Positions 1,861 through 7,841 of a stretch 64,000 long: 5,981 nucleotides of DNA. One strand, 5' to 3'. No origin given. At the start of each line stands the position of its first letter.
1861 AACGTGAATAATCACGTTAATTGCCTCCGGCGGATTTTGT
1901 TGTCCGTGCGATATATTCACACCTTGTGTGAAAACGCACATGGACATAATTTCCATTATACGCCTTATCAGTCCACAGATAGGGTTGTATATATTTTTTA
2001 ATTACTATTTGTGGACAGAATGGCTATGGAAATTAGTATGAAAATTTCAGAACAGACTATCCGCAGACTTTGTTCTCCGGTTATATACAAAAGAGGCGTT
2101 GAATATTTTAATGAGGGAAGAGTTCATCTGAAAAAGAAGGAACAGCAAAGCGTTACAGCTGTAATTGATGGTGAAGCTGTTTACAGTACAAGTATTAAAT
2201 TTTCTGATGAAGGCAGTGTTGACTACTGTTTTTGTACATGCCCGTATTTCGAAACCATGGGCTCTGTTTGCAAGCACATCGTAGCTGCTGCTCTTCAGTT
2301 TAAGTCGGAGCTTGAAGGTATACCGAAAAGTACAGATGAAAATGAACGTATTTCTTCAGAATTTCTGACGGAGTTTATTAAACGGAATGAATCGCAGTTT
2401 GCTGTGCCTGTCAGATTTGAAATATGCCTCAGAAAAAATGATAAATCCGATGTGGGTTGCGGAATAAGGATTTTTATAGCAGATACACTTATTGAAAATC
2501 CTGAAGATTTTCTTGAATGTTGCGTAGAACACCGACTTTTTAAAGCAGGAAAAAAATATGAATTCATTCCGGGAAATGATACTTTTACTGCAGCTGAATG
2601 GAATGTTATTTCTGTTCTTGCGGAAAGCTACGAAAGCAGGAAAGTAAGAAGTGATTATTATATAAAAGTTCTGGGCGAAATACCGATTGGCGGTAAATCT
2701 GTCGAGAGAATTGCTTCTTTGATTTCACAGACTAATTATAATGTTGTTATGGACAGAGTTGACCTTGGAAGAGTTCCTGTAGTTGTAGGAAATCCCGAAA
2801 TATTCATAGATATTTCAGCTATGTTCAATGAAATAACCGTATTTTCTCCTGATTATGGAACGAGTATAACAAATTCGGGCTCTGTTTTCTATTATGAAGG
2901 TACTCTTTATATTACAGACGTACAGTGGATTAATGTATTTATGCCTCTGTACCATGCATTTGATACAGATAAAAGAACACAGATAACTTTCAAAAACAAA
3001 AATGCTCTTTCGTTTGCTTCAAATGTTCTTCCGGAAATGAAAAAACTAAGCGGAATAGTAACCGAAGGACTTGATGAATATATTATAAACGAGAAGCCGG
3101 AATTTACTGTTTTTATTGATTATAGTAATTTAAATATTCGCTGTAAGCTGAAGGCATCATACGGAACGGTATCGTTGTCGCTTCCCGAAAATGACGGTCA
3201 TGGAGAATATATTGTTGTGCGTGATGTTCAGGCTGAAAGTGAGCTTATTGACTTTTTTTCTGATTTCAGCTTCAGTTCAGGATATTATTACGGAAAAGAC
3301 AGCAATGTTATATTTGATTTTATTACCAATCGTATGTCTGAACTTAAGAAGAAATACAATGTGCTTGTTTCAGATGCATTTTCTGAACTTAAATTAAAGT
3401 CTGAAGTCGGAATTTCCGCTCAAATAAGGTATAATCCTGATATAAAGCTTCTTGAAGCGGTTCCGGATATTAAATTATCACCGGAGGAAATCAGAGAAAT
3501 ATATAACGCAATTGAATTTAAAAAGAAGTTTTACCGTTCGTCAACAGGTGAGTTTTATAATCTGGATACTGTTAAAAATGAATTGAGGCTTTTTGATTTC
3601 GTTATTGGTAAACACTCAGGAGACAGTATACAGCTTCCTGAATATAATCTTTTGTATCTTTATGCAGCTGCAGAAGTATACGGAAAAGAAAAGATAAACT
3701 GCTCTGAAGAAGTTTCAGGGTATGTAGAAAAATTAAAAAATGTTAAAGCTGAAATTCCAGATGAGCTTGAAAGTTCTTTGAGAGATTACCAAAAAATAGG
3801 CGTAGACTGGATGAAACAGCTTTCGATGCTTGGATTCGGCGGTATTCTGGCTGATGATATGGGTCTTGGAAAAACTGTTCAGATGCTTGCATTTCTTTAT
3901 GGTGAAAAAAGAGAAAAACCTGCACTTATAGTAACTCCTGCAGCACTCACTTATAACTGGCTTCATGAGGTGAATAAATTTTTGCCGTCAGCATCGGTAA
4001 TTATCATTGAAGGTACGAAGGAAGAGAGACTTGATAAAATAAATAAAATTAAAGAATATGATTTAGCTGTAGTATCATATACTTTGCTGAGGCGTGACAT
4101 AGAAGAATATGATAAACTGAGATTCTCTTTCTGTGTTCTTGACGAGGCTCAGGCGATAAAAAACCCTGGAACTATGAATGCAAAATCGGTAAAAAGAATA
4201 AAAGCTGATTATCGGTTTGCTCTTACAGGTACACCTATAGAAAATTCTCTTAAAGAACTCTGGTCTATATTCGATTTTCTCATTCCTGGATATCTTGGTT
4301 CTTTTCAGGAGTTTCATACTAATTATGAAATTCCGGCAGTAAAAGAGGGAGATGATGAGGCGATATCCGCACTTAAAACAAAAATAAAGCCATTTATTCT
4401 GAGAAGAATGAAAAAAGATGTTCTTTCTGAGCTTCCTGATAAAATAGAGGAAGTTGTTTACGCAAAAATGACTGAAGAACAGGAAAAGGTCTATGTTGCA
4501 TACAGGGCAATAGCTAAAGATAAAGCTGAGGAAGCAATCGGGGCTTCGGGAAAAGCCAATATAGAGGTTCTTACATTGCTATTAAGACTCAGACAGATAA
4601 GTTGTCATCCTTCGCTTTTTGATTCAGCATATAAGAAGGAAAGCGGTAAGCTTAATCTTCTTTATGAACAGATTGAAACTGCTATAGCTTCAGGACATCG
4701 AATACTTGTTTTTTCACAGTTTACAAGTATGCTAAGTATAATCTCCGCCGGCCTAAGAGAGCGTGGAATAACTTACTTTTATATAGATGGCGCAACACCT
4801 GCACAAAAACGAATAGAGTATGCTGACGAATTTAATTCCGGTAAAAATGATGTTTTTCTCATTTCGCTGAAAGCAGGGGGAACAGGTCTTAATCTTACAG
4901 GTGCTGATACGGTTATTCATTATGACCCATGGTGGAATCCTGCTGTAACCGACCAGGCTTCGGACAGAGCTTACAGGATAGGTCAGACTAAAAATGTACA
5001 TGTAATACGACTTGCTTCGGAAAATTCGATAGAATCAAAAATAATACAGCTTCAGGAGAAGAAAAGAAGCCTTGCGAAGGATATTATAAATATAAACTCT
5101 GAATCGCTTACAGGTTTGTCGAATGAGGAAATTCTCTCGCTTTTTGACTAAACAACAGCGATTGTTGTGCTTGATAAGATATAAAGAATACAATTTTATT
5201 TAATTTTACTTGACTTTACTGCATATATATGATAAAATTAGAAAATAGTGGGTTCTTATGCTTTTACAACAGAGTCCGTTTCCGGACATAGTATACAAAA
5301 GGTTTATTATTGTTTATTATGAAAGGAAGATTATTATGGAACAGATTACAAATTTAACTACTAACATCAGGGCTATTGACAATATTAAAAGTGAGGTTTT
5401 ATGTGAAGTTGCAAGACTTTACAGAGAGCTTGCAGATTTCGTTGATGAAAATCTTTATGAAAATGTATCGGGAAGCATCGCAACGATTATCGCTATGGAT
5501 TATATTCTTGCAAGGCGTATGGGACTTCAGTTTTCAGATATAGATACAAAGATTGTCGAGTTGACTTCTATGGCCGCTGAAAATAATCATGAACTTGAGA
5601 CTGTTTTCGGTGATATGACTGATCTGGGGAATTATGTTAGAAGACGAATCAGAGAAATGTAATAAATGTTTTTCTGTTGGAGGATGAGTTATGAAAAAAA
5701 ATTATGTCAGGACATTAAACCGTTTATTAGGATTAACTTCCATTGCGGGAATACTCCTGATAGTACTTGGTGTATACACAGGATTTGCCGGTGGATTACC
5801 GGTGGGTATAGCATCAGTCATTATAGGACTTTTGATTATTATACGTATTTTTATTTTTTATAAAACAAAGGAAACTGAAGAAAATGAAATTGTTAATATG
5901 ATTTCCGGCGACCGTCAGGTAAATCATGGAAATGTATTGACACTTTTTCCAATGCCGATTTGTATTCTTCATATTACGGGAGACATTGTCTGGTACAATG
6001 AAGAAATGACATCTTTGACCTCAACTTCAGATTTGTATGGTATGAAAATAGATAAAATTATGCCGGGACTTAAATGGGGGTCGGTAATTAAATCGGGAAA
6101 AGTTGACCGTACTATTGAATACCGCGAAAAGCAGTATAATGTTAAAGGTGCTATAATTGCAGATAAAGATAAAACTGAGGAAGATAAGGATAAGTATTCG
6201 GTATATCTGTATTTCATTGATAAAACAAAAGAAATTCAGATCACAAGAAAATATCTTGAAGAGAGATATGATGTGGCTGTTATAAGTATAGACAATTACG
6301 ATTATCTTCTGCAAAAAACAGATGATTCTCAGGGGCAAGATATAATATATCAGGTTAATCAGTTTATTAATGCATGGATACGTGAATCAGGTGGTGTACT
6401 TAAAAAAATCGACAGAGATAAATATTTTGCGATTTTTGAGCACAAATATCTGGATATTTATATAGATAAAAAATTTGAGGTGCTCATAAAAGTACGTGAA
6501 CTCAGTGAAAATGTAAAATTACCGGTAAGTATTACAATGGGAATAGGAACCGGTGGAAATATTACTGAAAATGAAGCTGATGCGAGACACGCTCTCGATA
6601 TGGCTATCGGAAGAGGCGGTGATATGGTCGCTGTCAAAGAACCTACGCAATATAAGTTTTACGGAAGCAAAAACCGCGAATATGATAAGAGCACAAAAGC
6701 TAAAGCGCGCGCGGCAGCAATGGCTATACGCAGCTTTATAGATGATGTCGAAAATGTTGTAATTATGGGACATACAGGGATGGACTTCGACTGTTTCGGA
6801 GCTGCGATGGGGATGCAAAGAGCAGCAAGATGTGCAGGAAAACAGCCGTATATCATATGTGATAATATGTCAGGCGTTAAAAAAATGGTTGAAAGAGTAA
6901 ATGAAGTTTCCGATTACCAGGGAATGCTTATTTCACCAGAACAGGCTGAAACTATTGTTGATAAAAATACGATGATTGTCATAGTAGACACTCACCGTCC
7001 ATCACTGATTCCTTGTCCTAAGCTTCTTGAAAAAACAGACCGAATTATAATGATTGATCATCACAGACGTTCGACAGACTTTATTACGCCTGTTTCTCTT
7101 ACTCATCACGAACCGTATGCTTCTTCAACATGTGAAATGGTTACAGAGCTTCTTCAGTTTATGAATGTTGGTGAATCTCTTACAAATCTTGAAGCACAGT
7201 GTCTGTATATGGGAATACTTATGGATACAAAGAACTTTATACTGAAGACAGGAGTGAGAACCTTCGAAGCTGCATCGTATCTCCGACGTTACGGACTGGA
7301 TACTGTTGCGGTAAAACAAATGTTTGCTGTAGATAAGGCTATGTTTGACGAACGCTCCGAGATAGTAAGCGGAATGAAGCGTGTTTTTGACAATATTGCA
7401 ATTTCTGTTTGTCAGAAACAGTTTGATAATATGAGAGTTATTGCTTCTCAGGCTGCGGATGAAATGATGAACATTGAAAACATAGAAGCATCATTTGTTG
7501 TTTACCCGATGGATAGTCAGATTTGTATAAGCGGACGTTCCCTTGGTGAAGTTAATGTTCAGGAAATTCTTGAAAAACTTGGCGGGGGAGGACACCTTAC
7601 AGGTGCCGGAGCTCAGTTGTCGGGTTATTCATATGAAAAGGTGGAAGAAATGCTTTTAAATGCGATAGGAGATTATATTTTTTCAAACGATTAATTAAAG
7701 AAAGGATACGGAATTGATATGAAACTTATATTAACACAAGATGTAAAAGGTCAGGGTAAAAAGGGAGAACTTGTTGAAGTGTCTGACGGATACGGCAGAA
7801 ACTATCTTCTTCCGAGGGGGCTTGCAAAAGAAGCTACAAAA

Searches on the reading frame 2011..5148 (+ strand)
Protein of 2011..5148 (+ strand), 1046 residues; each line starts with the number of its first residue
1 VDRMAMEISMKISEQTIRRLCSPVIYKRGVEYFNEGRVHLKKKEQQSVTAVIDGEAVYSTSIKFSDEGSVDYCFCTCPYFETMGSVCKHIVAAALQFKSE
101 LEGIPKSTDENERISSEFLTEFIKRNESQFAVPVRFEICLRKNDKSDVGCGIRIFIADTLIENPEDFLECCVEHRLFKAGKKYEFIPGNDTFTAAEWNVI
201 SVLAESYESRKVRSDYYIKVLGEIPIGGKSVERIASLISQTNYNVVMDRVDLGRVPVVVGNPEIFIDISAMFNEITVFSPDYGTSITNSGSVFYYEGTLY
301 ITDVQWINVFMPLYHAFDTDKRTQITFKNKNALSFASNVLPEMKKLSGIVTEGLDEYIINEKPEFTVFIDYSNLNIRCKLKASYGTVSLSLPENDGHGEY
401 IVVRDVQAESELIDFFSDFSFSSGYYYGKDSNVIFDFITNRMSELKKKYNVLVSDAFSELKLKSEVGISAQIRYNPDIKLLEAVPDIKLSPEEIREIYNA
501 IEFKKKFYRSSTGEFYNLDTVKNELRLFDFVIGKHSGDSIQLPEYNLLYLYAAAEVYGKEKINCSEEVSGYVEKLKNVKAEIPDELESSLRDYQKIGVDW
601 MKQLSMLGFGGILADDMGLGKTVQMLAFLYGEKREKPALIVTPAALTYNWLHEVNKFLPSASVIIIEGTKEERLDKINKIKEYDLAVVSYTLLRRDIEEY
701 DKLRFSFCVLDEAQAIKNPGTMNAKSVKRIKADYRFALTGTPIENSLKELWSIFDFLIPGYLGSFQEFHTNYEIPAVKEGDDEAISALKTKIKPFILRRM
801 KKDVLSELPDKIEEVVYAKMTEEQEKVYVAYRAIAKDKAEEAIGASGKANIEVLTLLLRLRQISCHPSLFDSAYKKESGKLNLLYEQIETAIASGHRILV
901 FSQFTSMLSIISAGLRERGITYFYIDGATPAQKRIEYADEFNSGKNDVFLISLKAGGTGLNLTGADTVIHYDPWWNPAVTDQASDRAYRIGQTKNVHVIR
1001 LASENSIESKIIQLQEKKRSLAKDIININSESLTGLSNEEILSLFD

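Call 79: search_protein_families(library=pfam, proteins=[window:2011-5148:+], max_evalue=0.0001)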
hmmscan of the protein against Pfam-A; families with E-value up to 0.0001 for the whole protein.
window:2011-5148:+ (1046 aa): 5 families
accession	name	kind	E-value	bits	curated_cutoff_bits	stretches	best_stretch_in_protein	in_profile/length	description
PF00176.29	SNF2-rel_dom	-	2.9e-70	237.1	24.9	1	593-869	1-290/290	SNF2-related domain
PF08455.15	SNF2_assoc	-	9.5e-52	176.6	27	1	224-579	3-366/373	Bacterial SNF2 helicase associated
PF00271.37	Helicase_C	-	1.1e-25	90.5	23.5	1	880-991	2-110/110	Helicase conserved C-terminal domain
PF04851.21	ResIII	-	1.1e-08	35.6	22.5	1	589-743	3-163/164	Type III restriction enzyme, res subunit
PF04434.22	SWIM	-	4.5e-06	26.5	19.6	1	73-96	13-36/38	SWIM zinc finger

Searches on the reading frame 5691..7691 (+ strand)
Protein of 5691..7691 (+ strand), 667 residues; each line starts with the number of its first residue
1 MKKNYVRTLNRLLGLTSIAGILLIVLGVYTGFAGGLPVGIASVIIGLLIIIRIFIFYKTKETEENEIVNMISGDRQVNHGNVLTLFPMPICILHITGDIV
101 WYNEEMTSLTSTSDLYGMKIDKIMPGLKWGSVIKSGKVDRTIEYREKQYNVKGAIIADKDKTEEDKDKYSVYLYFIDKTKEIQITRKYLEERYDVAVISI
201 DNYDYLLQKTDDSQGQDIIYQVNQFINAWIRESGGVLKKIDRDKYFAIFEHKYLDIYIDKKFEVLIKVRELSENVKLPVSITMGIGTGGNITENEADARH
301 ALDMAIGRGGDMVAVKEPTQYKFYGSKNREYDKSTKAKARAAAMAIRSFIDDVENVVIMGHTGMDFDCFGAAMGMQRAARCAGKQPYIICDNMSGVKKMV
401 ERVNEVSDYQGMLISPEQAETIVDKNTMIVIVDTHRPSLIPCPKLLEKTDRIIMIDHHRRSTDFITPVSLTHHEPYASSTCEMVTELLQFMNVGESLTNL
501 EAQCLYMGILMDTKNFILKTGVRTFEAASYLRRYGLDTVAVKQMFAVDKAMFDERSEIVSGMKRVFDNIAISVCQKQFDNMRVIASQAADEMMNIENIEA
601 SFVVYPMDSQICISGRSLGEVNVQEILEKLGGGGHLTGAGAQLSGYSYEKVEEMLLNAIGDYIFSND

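Call 79: search_protein_families(library=pfam, proteins=[window:5691-7691:+], max_evalue=0.0001)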
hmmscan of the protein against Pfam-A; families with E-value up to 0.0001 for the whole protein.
window:5691-7691:+ (667 aa): 3 families
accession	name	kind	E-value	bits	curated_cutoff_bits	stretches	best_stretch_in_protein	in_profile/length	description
PF24898.2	GGDEF_GdpP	-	2.1e-23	83.4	30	1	198-321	1-124/126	Cyclic-di-AMP phosphodiesterase GdpP-like, GGDEF domain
PF01368.27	DHH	-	2.6e-23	83.1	28.1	1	355-509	1-125/125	DHH family, N-terminal domain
PF02272.25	DHHA1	-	2.3e-11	44.5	25.9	1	573-655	8-93/102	DHHA1 domain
